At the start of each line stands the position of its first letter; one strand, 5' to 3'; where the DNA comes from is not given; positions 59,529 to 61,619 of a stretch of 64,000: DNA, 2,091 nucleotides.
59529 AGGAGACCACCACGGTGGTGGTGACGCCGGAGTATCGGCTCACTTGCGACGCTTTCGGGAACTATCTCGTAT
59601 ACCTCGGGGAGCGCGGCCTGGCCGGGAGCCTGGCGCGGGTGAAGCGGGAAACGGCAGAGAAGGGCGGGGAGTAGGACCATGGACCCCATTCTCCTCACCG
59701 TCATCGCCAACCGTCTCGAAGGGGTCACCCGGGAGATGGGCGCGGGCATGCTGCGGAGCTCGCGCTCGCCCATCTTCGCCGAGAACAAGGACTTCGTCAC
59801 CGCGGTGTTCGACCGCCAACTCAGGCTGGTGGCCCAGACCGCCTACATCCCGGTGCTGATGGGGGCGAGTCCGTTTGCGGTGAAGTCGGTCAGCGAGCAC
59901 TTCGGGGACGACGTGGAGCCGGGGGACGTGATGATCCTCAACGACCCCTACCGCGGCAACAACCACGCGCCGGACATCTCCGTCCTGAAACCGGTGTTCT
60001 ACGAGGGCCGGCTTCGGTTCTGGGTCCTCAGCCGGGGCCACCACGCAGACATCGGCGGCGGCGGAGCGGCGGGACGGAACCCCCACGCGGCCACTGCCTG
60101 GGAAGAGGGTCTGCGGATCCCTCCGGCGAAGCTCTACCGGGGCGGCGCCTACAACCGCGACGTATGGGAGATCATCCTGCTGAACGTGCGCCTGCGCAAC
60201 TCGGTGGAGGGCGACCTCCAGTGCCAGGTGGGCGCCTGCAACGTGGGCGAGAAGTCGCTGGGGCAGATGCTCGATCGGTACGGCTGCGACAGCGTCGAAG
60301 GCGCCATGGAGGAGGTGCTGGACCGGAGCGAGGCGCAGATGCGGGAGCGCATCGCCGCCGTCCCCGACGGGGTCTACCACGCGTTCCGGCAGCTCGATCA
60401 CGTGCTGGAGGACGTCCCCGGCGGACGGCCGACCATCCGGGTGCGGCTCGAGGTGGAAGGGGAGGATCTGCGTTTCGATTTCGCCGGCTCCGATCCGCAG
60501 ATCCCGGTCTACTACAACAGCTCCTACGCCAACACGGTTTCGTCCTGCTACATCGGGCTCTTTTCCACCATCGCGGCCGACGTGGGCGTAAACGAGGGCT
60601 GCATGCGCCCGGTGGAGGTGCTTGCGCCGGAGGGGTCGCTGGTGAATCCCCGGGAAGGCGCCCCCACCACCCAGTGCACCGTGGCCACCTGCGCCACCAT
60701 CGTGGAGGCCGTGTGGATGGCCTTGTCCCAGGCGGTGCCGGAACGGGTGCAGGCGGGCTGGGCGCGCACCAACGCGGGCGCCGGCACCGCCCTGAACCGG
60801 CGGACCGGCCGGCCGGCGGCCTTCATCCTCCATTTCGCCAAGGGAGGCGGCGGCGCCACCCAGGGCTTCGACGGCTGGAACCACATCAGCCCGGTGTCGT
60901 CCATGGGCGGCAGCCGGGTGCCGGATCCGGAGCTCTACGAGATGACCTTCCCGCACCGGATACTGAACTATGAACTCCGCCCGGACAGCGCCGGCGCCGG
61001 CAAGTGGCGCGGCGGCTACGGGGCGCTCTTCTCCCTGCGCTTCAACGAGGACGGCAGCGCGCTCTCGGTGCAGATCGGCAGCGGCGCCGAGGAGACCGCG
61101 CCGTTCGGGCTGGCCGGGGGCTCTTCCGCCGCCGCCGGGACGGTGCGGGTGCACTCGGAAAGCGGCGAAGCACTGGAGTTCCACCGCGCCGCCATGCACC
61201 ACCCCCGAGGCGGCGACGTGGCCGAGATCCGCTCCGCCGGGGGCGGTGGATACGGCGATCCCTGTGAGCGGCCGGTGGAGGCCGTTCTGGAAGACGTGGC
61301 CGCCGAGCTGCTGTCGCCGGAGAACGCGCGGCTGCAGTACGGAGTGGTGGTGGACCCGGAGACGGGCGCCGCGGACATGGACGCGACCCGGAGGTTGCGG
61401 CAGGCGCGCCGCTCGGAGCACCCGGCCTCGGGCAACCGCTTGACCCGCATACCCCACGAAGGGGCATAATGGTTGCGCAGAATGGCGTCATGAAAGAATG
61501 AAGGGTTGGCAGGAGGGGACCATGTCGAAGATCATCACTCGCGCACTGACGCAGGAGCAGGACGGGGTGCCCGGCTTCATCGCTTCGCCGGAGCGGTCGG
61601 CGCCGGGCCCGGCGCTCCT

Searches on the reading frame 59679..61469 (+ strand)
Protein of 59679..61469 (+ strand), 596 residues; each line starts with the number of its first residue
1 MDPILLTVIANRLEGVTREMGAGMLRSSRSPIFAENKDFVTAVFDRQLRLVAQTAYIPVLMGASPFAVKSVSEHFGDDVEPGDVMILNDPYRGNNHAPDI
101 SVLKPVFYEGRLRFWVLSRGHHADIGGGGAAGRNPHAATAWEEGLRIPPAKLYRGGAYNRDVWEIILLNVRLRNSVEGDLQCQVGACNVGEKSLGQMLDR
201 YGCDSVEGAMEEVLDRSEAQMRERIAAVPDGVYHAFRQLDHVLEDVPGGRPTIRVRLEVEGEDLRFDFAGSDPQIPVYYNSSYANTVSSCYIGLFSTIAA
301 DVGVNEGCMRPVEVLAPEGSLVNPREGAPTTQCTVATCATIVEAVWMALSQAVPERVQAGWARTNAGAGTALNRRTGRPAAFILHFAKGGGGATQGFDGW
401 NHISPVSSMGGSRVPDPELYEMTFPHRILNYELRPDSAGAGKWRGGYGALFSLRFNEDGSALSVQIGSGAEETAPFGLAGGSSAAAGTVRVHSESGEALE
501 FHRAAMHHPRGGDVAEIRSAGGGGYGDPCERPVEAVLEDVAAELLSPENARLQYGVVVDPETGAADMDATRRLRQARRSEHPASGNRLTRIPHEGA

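Call 13: search_protein_families(library=pfam, proteins=[window:59679-61469:+], max_evalue=0.01)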
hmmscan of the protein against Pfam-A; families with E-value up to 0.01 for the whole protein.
window:59679-61469:+ (596 aa): 1 family
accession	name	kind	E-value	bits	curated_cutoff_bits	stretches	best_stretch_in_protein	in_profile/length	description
PF02538.19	Hydantoinase_B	-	1.3e-161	539.1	26.8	1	2-528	1-519/519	Hydantoinase B/oxoprolinase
